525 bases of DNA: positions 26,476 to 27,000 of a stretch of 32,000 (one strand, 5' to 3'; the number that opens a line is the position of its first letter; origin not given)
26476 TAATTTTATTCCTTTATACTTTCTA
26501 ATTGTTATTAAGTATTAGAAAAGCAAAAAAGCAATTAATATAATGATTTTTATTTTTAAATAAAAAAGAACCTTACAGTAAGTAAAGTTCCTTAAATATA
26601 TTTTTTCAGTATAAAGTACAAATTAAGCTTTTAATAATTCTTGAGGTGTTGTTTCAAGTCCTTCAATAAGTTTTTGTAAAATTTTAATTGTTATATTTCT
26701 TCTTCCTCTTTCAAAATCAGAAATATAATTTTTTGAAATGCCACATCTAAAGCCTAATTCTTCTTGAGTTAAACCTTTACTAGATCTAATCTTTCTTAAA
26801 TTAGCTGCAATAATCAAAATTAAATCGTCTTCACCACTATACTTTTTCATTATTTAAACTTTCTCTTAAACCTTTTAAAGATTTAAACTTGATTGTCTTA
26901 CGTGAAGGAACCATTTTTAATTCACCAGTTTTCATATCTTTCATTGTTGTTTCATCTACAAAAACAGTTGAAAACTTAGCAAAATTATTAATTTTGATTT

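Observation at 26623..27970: Membrane-tethered HU/IHF-like protein translationally coupled to an XRE regulator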

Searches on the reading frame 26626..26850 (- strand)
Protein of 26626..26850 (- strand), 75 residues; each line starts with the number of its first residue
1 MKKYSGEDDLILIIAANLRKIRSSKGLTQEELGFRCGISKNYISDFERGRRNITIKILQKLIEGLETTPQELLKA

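Call 6: search_protein_families(library=pfam, proteins=[window:26626-26850:-], max_evalue=10)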
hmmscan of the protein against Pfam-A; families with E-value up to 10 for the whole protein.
seq(75 aa): 9 families
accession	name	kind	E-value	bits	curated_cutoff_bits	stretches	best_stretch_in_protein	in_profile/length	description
PF01381.28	HTH_3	-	2.5e-16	59.9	23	1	18-72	1-55/55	Helix-turn-helix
PF13560.12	HTH_31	-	1.2e-11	45.2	27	1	15-72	3-61/64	Helix-turn-helix domain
PF12844.13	HTH_19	-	3.7e-09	36.8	30.2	1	17-74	3-60/64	Helix-turn-helix domain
PF13443.12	HTH_26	-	4.7e-06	27.2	22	1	17-74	1-59/63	Cro/C1-type HTH DNA-binding domain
PF13413.12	HTH_25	-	0.00057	20.1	24.6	1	18-50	2-34/62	Helix-turn-helix domain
PF13744.12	HTH_37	-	0.0063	16.7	27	1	14-65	19-71/80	Helix-turn-helix domain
PF15731.11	MqsA_antitoxin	-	0.036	14.6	30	1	15-70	71-125/131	Antitoxin component of bacterial toxin-antitoxin system, MqsA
PF17762.8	HTH_ParB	-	0.038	14.6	22.6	1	14-45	8-39/102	ParB HTH domain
PF05979.17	DUF896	-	0.072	13.4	24.2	1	18-70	9-61/64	Bacterial protein of unknown function (DUF896)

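Call 7: search_protein_families(library=ncbifam, proteins=[window:26626-26850:-], max_evalue=10)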
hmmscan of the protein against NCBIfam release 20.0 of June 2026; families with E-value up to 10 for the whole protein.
seq(75 aa): 26 families (the best 25 are shown)
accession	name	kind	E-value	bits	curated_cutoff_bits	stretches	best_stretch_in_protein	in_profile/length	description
NF006015.0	PRK08154.1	subfamily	4.8e-10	39.1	204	1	6-74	23-91/314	anaerobic benzoate catabolism transcriptional regulator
TIGR03070.1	couple_hipB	subfamily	6e-10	38.9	71.65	1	14-65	3-54/58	type II toxin-antitoxin system Y4mF family antitoxin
NF041951.1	phage_RstR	subfamily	3.9e-08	33.5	80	1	14-73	3-62/108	RstR family transcriptional repressor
NF010465.0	PRK13890.1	equivalog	9.4e-08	32.2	96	1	13-73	5-65/121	conjugal transfer protein TrbA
TIGR03830.1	CxxCG_CxxCG_HTH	subfamily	5.8e-07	29.4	61.8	1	12-72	64-123/127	type II TA system antitoxin MqsA family protein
NF047948.1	male_kill_WMK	equivalog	7.7e-07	28.9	300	1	14-73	6-65/300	WO male-killing family protein Wmk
NF007271.0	PRK09726.1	equivalog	9.3e-07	28.8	79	1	14-67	13-66/88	type II toxin-antitoxin system antitoxin HipB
NF046032.1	TransRegSlrRBacil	equivalog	1.6e-05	25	250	1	17-74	5-63/149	HTH-type transcriptional regulator SlrR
NF041677.1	trans_regClgR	equivalog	3.2e-05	24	170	1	13-68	8-63/113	transcriptional regulator ClgR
NF041493.1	MobT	equivalog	6.8e-05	21.8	600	1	18-67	1-50/383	MobT family relaxase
NF038139.1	Reg_Aceta_RamB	equivalog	9.2e-05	21.2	700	1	14-64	3-53/465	acetate metabolism transcriptional regulator RamB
NF041575.1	antitoxPezA_Strep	equivalog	0.00026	21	290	1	14-62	2-50/158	type II toxin-antitoxin system antitoxin PezA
NF007408.0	PRK09943.1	equivalog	0.00063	19.4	211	1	14-64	8-58/185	HTH-type transcriptional regulator PuuR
NF038310.1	lysogeny_AimR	equivalog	0.00097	18.3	70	1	19-68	2-51/365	AimR family lysis-lysogeny pheromone receptor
TIGR00270.2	TIGR00270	equivalog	0.0014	18.5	110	1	16-62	78-124/159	multiprotein bridging factor aMBF1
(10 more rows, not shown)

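Call 12: list_cluster_members(proteins=[P0001, window:26626-26850:-])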
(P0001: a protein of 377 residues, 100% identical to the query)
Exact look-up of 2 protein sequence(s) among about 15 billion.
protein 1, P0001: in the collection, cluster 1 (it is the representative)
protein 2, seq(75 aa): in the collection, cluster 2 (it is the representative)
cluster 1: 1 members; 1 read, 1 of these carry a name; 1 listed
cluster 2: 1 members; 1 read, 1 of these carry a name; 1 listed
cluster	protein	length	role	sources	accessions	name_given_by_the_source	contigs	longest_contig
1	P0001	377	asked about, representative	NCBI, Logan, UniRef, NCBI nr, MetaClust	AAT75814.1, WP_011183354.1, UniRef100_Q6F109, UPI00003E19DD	predicted histone-like DNA-binding protein [Mesoplasma florum L1] | Predicted histone-like DNA-binding protein n=1 Tax=Mesoplasma florum (strain ATCC 33453 / ... | HU family DNA-binding protein [Mesoplasma florum]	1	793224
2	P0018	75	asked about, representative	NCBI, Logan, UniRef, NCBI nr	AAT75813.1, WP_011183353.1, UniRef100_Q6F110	transcriptional regulator Cro/CI family [Mesoplasma florum L1] | Transcriptional regulator Cro/CI family n=1 Tax=Mesoplasma florum (strain ATCC 33453 / ... | helix-turn-helix transcriptional regulator [Mesoplasma florum]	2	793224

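Call 75: search_protein_families(library=phrogs, max_evalue=0.01, proteins=[P0018])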
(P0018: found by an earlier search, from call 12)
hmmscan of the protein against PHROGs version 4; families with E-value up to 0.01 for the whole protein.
P0018 (75 aa): 27 families (the best 25 are shown)
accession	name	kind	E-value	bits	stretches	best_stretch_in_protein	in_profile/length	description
phrog_8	-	transcription regulation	1.4e-12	48.7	1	12-73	75-136/346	transcriptional regulator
phrog_1373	-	transcription regulation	8.3e-12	46.4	1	14-66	64-116/166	transcriptional regulator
phrog_3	-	transcription regulation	1.9e-11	45.4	1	12-74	87-147/430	transcriptional repressor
phrog_2967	-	transcription regulation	1.3e-10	42.2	1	12-74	9-71/225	transcriptional regulator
phrog_7241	-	transcription regulation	2.8e-09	38.1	1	17-73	65-121/122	transcriptional regulator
phrog_5823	-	transcription regulation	4.5e-09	37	1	14-72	7-66/404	transcriptional regulator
phrog_2439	-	transcription regulation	2.1e-08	34.5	1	12-67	6-61/367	transcriptional regulator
phrog_4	-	transcription regulation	2.4e-08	34.4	1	10-73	133-192/400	transcriptional repressor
phrog_2104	-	unknown function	3.9e-08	34.4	1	16-74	42-99/103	-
phrog_2339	-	DNA, RNA and nucleotide metabolism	7.5e-07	30.1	1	15-66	27-79/98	HTH DNA binding protein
phrog_6831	-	transcription regulation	4.7e-06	27.5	1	24-61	16-54/68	transcriptional regulator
phrog_2328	-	transcription regulation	6.8e-06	26.9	1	14-61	16-63/128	transcriptional repressor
phrog_9908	-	DNA, RNA and nucleotide metabolism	3.4e-05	24.1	1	15-68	15-68/282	DNA binding protein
phrog_1124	-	transcription regulation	4.3e-05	24.1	1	17-63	12-57/177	transcriptional regulator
phrog_4779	-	transcription regulation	0.00012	23.5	1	16-68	5-59/98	transcriptional regulator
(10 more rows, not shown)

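Call 76: search_protein_families(library=padloc, max_evalue=0.01, proteins=[P0018])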
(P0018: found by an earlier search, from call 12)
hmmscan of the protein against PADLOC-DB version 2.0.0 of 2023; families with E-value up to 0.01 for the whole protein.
P0018 (75 aa): 23 families
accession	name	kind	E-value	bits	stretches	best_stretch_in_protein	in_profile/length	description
PDLC03665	Control_protein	-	5.8e-16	56.5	1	11-74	6-70/77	control protein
PDLC02926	HTH_VI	-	6.7e-14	49.9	1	14-67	2-55/92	-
PDLC03668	Control_protein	-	7.8e-13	46.8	1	15-67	10-62/79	control protein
PDLC03664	Control_protein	-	3.2e-12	44.7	1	15-73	15-73/74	control protein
PDLC04142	capH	-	1.1e-11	43.6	1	13-74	6-67/103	capH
PDLC03671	Control_protein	-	4.8e-08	31.1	1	10-73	11-74/84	control protein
PDLC03947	RmrA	-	5.3e-07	26.8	1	13-66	11-64/383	-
PDLC03952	RmrA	-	5.5e-07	26.8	1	12-66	21-75/395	-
PDLC03954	RmrA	-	5.8e-07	26.8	1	15-72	12-69/380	-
PDLC04775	PDC-M69A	-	3.2e-06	25.6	1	14-74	8-68/113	-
PDLC03951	RmrA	-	6.8e-06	23.3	1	16-73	11-68/400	-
PDLC04762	PDC-M64C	-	1.1e-05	23.4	1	9-64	23-78/97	-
PDLC03944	RmrA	-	4.9e-05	20.6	1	17-66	10-59/384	-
PDLC03953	RmrA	-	5.6e-05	20.5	1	17-70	9-61/373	-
PDLC04760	PDC-M64C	-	9.2e-05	20.7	1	12-66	25-79/93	-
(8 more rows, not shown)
